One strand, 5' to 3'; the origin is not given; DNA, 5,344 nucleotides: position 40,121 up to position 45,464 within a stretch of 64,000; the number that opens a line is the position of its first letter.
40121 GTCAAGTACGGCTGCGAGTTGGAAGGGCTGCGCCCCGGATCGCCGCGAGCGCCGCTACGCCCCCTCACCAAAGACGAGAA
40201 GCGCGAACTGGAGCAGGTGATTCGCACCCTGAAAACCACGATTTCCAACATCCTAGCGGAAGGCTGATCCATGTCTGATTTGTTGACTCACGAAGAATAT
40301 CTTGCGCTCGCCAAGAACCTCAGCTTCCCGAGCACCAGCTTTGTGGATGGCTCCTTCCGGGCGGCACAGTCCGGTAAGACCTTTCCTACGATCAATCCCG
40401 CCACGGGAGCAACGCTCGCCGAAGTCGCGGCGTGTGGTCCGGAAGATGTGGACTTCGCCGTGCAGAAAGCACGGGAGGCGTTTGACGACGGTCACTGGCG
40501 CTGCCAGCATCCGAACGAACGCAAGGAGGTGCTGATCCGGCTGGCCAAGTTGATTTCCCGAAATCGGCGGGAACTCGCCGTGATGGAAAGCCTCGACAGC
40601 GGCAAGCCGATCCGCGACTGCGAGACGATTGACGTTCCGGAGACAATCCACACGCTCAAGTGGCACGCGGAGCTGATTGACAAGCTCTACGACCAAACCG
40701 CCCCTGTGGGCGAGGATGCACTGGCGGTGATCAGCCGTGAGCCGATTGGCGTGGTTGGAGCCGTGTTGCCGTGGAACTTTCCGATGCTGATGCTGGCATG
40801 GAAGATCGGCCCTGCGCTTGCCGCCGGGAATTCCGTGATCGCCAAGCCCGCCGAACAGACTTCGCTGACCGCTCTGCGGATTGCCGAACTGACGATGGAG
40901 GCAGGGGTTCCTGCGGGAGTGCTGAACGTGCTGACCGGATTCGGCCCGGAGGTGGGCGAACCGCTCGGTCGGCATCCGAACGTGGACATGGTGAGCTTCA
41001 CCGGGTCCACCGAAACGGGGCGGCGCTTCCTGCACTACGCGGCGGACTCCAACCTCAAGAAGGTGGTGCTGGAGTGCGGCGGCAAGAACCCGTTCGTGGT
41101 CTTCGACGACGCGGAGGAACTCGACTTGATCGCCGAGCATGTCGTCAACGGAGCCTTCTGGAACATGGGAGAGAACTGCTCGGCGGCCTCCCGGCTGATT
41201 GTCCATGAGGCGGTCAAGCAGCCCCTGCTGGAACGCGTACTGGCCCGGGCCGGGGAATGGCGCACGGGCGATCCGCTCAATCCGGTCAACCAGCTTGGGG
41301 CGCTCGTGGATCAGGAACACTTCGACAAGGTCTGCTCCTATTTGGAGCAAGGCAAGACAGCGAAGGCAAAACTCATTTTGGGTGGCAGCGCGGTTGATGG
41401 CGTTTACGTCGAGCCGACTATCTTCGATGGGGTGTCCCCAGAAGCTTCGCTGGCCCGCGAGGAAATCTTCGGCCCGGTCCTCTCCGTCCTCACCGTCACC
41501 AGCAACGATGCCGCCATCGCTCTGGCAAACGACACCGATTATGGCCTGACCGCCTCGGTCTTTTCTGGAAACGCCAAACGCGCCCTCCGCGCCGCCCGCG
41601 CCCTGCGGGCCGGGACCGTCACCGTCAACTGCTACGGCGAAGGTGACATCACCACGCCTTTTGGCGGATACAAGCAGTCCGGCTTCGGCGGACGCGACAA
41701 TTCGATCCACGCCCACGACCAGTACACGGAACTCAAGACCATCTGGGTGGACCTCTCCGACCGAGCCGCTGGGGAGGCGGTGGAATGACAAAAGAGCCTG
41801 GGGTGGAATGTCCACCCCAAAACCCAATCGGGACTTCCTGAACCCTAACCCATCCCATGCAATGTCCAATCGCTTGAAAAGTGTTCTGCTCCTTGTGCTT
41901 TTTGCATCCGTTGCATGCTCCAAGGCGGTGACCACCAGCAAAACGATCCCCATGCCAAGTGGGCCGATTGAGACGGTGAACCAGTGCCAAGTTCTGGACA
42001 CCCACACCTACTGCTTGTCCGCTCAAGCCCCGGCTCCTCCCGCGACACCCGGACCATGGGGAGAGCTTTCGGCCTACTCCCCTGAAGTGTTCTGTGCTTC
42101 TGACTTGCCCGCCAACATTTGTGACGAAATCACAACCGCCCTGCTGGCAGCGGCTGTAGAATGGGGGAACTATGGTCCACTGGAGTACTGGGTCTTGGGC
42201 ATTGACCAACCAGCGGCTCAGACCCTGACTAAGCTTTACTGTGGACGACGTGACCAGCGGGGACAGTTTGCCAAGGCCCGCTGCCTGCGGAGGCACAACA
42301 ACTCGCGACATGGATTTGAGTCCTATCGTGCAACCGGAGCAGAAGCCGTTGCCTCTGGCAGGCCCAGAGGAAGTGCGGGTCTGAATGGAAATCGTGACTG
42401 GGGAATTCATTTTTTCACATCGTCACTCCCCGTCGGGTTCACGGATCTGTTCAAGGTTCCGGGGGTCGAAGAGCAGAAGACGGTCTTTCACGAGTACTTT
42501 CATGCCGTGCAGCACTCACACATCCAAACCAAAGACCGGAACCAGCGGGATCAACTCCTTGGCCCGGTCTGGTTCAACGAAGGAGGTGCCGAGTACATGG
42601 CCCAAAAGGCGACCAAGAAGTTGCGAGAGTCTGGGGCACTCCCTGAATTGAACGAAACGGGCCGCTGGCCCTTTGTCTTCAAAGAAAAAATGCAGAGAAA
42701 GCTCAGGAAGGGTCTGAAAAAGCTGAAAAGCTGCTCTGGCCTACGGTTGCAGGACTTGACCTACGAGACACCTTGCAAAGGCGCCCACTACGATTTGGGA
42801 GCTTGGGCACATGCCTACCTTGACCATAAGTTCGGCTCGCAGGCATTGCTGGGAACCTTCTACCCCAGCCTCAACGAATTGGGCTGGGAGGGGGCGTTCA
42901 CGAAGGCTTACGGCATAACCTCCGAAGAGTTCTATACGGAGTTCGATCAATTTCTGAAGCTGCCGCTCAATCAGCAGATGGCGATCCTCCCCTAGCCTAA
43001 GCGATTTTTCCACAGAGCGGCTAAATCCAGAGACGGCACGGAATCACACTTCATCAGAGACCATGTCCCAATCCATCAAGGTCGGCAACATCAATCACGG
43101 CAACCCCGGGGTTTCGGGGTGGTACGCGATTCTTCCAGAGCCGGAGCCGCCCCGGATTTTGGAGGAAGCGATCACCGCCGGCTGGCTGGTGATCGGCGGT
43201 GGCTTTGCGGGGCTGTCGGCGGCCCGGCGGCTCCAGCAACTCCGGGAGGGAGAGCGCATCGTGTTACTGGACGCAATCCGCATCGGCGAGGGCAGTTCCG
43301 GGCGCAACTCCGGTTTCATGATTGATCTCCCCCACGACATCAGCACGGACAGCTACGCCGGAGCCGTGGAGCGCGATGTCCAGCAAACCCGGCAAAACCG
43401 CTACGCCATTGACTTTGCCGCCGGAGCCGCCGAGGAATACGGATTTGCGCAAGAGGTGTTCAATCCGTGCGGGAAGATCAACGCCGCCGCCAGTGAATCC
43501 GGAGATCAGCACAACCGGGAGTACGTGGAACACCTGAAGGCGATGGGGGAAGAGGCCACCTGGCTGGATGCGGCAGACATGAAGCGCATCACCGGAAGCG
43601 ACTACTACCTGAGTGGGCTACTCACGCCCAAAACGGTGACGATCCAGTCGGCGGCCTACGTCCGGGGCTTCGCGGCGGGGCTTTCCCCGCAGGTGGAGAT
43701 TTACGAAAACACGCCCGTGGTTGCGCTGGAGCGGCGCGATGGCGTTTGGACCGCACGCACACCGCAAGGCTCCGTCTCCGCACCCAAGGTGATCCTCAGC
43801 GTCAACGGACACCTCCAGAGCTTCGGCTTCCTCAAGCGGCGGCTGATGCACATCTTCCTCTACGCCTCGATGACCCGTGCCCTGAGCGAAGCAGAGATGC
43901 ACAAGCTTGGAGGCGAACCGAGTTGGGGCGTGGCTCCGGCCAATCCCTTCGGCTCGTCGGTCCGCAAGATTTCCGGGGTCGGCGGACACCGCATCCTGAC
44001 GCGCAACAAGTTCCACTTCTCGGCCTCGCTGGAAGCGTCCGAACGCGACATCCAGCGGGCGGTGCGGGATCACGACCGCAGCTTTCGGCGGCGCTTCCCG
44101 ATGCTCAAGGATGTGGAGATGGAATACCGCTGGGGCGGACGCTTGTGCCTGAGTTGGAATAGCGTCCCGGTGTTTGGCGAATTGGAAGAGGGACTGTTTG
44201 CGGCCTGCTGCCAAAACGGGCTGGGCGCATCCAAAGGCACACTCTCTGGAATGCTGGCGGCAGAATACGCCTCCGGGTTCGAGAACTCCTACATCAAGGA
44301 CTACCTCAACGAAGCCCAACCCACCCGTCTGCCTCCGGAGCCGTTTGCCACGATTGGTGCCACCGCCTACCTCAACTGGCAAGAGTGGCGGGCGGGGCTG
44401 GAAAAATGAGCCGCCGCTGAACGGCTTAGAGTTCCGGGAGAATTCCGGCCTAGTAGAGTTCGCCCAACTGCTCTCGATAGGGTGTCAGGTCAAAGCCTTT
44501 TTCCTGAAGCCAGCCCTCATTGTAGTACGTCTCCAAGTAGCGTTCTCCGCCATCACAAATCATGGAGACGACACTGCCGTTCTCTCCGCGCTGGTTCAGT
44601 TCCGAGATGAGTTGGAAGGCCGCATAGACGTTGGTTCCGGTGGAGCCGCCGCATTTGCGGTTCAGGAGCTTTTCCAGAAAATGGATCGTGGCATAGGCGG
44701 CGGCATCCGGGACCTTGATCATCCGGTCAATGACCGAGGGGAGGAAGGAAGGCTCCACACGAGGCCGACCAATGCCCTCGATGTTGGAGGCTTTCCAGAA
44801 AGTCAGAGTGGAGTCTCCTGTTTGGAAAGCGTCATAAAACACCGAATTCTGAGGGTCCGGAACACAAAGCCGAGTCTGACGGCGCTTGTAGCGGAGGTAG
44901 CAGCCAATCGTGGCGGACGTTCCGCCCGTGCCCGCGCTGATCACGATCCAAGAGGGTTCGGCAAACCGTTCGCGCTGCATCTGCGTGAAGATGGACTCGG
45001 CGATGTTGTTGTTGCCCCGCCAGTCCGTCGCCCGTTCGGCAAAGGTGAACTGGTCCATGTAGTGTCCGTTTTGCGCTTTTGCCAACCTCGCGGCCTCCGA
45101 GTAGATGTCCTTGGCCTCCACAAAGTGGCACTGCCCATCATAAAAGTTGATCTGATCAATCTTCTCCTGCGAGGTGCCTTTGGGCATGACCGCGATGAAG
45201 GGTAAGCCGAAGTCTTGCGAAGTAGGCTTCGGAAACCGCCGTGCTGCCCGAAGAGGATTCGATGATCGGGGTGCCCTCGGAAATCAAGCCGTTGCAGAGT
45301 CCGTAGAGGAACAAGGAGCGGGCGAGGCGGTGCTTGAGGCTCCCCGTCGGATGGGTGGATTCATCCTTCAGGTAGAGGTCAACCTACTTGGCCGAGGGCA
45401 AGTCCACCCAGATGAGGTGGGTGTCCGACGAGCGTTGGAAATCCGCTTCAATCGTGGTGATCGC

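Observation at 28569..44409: Catabolic island 2 around a second MttB paralogue: Dpp-type ABC importer, racemase-superfamily enzyme, tandem SDRs, DapA-family lyase, ALDH, PuuB-like FAD oxidase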

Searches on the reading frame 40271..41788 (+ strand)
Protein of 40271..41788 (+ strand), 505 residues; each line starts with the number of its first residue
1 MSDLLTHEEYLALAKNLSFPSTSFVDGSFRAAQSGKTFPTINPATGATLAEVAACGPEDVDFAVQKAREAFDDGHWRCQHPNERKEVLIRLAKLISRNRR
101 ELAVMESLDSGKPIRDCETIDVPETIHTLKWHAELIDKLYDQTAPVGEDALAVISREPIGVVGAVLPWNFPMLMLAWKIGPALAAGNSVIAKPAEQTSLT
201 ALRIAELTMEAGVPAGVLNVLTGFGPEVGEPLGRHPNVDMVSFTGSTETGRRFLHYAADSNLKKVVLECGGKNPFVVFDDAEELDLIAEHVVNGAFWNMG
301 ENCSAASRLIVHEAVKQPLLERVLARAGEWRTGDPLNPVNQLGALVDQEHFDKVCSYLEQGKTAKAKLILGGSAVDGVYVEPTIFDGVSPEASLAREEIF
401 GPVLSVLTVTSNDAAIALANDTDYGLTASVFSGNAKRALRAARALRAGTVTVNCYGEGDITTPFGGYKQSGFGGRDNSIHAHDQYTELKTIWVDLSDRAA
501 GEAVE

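Call 4: search_protein_families(library=pfam, proteins=[window:40271-41788:+])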
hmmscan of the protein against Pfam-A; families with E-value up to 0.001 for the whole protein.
window:40271-41788:+ (505 aa): 1 family
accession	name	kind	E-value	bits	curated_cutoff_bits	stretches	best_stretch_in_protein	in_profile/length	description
PF00171.27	Aldedh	-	1.5e-168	561.6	23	1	31-491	3-461/461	Aldehyde dehydrogenase family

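Call 5: search_protein_families(library=ncbifam, proteins=[window:40271-41788:+], max_evalue=0.00001)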
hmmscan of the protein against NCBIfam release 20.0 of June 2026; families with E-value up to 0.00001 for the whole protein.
window:40271-41788:+ (505 aa): 42 families (the best 25 are shown)
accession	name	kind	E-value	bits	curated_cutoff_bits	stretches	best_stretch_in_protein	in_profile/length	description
NF007352.0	PRK09847.1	equivalog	3.5e-167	556.8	850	1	13-495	12-493/495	aldehyde dehydrogenase PuuC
TIGR01804.1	BADH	equivalog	2.5e-141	471.4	668.6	1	24-489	1-467/467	betaine-aldehyde dehydrogenase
NF009725.0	PRK13252.1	equivalog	3.5e-138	461.1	593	1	22-497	8-483/488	betaine-aldehyde dehydrogenase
TIGR02299.1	HpaE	equivalog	1.8e-132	442.4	638.35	1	23-496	3-479/488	5-carboxymethyl-2-hydroxymuconate semialdehyde dehydrogenase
NF010000.0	PRK13473.1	subfamily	8.7e-132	440.1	615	1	23-494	5-473/475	aminobutyraldehyde dehydrogenase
NF045736.1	PaDhStyDRhodo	equivalog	1.8e-124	415.9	800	1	21-490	3-474/479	phenylacetaldehyde dehydrogenase StyD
NF045735.1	PaDhStyDPseudo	equivalog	2.7e-124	415.5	850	1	22-492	4-480/483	phenylacetaldehyde dehydrogenase StyD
NF050026.1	AcaldDHExaC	equivalog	8.7e-119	397.4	900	1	23-501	18-501/503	acetaldehyde dehydrogenase ExaC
TIGR03216.1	OH_muco_semi_DH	equivalog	2.8e-118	395.6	693.25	1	23-494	3-480/481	2-hydroxymuconic semialdehyde dehydrogenase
TIGR01780.1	SSADH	subfamily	4.5e-107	358.7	646.35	1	41-489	2-448/448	succinate-semialdehyde dehydrogenase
NF042993.1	AlphKGSA_gudD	equivalog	4.8e-107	358.7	770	1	23-493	6-480/481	alpha-ketoglutaric semialdehyde dehydrogenase GucD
NF006916.0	PRK09407.1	equivalog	9.9e-105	351.1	521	1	32-491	30-490/526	succinic semialdehyde dehydrogenase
NF002852.0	PRK03137.1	subfamily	2.4e-102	343.4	648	1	34-477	48-496/514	L-glutamate gamma-semialdehyde dehydrogenase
TIGR04284.1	aldehy_Rv0768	hypoth_equivalog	8.9e-101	338.2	775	1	23-491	3-476/480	aldehyde dehydrogenase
NF040648.1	lactal_redase_Meth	equivalog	3.5e-100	336.2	650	1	38-493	13-462/463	lactaldehyde dehydrogenase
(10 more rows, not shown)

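Call 42: search_solved_structures(query=window:40271-41788:+, max_evalue=1e-100)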
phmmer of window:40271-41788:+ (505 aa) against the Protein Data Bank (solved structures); distinct sequences matched with E-value up to 1e-100: 77 (the best 60 are shown).
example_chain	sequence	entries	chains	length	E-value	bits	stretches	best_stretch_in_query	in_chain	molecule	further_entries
7uyy_A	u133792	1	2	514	1.8e-224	749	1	1-496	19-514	Aldehyde dehydrogenase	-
5iuu_A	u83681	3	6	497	5.2e-158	529.7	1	5-495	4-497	Aldehyde dehydrogenase family protein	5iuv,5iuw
7jso_A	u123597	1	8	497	1.1e-156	525.4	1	5-495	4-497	Aldehyde dehydrogenase family protein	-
6b4r_A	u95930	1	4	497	2.1e-153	514.6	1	5-495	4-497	KauB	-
4lih_A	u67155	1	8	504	4.1e-149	500.4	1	7-493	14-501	Gamma-glutamyl-gamma-aminobutyraldehyde dehydrogenase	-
4pz2_A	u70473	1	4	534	1.4e-125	422.8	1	23-493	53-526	ZmALDH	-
6te5_A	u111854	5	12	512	8.9e-125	420.1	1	22-498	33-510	Aldehyde dehydrogenase family 1 member A3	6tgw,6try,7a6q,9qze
5fhz_A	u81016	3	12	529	1e-124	420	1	22-498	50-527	Aldehyde dehydrogenase family 1 member A3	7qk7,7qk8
6s6w_A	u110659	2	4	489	7.4e-124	417.1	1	22-495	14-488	Aldehyde dehydrogenase family 1 member A3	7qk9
4wj9_A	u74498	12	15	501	1.7e-123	415.9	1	23-498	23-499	Retinal dehydrogenase 1 | Aldehyde dehydrogenase 1A1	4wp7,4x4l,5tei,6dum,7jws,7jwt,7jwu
8wfq_A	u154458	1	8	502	1.7e-123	415.9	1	23-498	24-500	Aldehyde dehydrogenase 1A1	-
4wb9_A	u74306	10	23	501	2.3e-123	415.5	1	23-498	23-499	Retinal dehydrogenase 1 | Aldehyde dehydrogenase 1A1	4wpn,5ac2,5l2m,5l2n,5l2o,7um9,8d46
8pvh_A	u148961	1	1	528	2.9e-123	415.2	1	23-498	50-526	Aldehyde dehydrogenase 1A1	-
1bi9_A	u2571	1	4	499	1.4e-122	412.9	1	23-496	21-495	RETINAL DEHYDROGENASE TYPE II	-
7yob_A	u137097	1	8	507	1.8e-122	412.6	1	23-498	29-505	Aldehyde dehydrogenase 1A1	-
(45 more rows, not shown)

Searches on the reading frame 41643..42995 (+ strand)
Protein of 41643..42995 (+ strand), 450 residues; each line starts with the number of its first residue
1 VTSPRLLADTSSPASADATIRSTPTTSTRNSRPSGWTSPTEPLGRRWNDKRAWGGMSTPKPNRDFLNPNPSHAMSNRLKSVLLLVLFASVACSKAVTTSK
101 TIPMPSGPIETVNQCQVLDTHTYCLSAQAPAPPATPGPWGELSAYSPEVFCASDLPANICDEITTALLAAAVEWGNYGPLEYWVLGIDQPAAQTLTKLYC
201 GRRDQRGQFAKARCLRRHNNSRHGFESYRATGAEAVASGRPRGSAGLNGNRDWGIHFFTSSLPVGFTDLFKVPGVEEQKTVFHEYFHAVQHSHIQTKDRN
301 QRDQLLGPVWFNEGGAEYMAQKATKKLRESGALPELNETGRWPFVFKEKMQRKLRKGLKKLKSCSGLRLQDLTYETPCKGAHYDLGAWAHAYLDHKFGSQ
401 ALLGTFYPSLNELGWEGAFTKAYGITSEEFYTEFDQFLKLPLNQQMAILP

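Call 4: search_protein_families(library=pfam, proteins=[window:41643-42995:+])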
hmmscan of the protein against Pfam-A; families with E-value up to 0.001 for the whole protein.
window:41643-42995:+ (450 aa): 0 families

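Call 5: search_protein_families(library=ncbifam, proteins=[window:41643-42995:+], max_evalue=0.00001)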
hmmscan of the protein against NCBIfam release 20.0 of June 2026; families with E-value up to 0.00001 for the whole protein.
window:41643-42995:+ (450 aa): 0 families

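Call 83: search_protein_representatives(protein=window:41862-42995:+)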
Query: 377 residues. Proteins with E-value up to 0.001 (for the whole library): 434; up to 1e-10: 192; up to 1e-30: 67. The best 150 are listed.
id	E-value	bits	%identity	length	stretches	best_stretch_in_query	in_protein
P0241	1.6e-141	488.7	60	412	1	39-377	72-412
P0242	9.6e-118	410.4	48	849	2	23-377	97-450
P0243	1.2e-116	406.8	54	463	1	26-377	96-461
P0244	9.3e-111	387.4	51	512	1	22-368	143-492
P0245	2.8e-105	369.4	47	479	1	16-377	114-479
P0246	2.8e-94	333.2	45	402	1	19-377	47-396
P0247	2.0e-90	320.5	47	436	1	49-377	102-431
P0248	3.7e-84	299.8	42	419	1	22-377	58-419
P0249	9.5e-83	295.2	46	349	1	46-377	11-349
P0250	1.9e-81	290.9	44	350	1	58-377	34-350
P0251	3.7e-81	290.0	49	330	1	94-376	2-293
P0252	2.0e-80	287.6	46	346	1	59-376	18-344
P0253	2.0e-79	284.3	46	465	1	65-376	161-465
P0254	3.2e-79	283.6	46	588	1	57-377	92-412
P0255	1.3e-72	261.8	57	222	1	159-376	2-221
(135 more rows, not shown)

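Call 93: search_protein_families(library=pfam, proteins=[window:41862-42995:+], max_evalue=0.01)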
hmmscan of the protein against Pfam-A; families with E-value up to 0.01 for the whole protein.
window:41862-42995:+ (377 aa): 1 family
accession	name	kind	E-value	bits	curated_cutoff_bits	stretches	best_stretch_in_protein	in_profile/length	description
PF01752.23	Peptidase_M9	-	0.00083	19.2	26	1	210-254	164-207/289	Collagenase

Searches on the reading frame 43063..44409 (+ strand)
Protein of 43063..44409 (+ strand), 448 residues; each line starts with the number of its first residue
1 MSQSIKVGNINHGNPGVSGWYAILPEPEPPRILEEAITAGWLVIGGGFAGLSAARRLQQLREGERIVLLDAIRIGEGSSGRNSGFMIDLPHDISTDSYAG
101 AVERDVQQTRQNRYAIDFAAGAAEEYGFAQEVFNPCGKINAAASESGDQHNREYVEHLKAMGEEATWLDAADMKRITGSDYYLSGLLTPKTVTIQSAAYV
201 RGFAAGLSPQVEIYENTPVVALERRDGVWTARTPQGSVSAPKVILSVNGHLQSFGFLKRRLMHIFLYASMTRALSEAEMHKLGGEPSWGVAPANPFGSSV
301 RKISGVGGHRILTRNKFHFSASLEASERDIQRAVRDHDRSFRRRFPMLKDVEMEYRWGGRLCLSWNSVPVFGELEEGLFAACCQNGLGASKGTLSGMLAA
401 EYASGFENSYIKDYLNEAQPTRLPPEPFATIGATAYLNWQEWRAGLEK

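Call 4: search_protein_families(library=pfam, proteins=[window:43063-44409:+])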
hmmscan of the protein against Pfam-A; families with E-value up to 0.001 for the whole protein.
window:43063-44409:+ (448 aa): 3 families
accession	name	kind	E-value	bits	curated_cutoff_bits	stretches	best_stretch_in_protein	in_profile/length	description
PF01266.30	DAO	-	1.6e-43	150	27.9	1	42-401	3-352/353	FAD dependent oxidoreductase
PF13450.12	NAD_binding_8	-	5.1e-05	23.9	21.9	1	43-104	1-63/68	NAD(P)-binding Rossmann-like domain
PF00890.30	FAD_binding_2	-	0.00034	20.3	20.4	1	42-228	3-174/414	FAD binding domain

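Call 5: search_protein_families(library=ncbifam, proteins=[window:43063-44409:+], max_evalue=0.00001)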
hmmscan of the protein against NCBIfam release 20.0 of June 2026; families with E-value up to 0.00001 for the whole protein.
window:43063-44409:+ (448 aa): 6 families
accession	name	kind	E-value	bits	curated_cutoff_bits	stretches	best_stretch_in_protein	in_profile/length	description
NF050086.1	pipecolate_AmaA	exception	1.1e-35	123.2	600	1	20-408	7-385/425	L-pipecolate oxidase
TIGR03329.1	Phn_aa_oxid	hypoth_equivalog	3.6e-34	118.4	632.8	1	26-435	12-423/460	putative aminophosphonate oxidoreductase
TIGR03197.1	MnmC_Cterm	equivalog_domain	5e-16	58.8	174.2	1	42-252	3-204/400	FAD-dependent 5-carboxymethylaminomethyl-2-thiouridine(34) oxidoreductase MnmC1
NF002480.1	PRK01747.1-1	equivalog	2.6e-14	52.6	540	1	27-254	237-455/645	bifunctional tRNA (5-methylaminomethyl-2-thiouridine)(34)-methyltransferase MnmC2/FAD-dependent 5-carboxymethylaminomethyl-2-thiouridine(34)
TIGR02352.1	thiamin_ThiO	equivalog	1.3e-08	34.4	250.8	1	42-246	2-202/351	glycine oxidase ThiO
NF008726.1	PRK11728.1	equivalog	3.3e-06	26.2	299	0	42-244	4-195/389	L-2-hydroxyglutarate oxidase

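Call 26: search_solved_structures(query=window:43063-44409:+, max_evalue=1e-10)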
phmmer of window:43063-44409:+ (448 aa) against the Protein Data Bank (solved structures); distinct sequences matched with E-value up to 1e-10: 0.

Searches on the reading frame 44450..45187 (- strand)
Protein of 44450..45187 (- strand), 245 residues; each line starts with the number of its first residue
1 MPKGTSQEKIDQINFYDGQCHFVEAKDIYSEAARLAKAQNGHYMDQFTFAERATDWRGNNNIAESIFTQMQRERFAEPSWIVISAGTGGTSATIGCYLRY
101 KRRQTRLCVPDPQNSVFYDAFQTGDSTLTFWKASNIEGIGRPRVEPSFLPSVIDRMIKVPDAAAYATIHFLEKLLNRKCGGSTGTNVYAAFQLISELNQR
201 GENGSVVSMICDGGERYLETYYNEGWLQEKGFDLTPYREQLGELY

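Call 4: search_protein_families(library=pfam, proteins=[window:44450-45187:-])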
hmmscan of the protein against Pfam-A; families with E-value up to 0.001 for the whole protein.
window:44450-45187:- (245 aa): 1 family
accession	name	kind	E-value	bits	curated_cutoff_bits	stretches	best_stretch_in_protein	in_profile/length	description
PF00291.31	PALP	-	3.9e-24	85.9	35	1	1-212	85-295/295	Pyridoxal-phosphate dependent enzyme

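Call 47: search_protein_families(library=ncbifam, proteins=[window:44450-45187:-], max_evalue=0.00001)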
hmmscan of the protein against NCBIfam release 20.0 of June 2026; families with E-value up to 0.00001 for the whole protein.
window:44450-45187:- (245 aa): 11 families
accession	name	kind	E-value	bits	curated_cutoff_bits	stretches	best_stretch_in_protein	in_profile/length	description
NF052478.1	CystDsulMYC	equivalog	2.6e-108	362.5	600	1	1-243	103-346/354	L-cysteine desulfhydrase Cds1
NF007989.0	PRK10717.1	equivalog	1.8e-28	99.6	387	1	1-237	95-332/334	cysteine synthase A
TIGR01137.1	cysta_beta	equivalog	2.8e-19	69.1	510.25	1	27-232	125-320/457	cystathionine beta-synthase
TIGR03945.1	PLP_SbnA_fam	equivalog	1.6e-18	66.8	349.95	1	64-227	154-304/304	2,3-diaminopropionate biosynthesis protein SbnA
TIGR01136.1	cysKM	subfamily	7.8e-18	64.8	344.15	1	1-220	87-296/299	cysteine synthase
NF053679.1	CysteaSynCapA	equivalog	3.3e-17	62.3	600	1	25-232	128-329/329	cysteate synthase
TIGR01139.1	cysK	equivalog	4.8e-15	55.6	350.95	1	11-220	97-295/298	cysteine synthase A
TIGR01138.1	cysM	equivalog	1.2e-11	44.7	394.2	1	1-220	89-287/290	cysteine synthase B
NF008735.0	PRK11761.1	equivalog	2.9e-11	43.2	413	1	1-220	93-291/296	cysteine synthase CysM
NF006390.0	PRK08639.1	equivalog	1.4e-06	27.5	421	1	1-116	103-216/418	threonine ammonia-lyase IlvA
TIGR02079.1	THD1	equivalog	2e-06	26.9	440.55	1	1-115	94-207/410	threonine ammonia-lyase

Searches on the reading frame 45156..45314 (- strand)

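Call 47: search_protein_families(library=ncbifam, proteins=[window:45156-45314:-], max_evalue=0.00001)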
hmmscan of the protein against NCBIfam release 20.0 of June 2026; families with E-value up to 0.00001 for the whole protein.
window:45156-45314:- (52 aa): 1 family
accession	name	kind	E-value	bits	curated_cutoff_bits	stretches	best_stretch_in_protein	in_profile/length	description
NF052478.1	CystDsulMYC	equivalog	1.3e-14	54.3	600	1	1-35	60-94/354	L-cysteine desulfhydrase Cds1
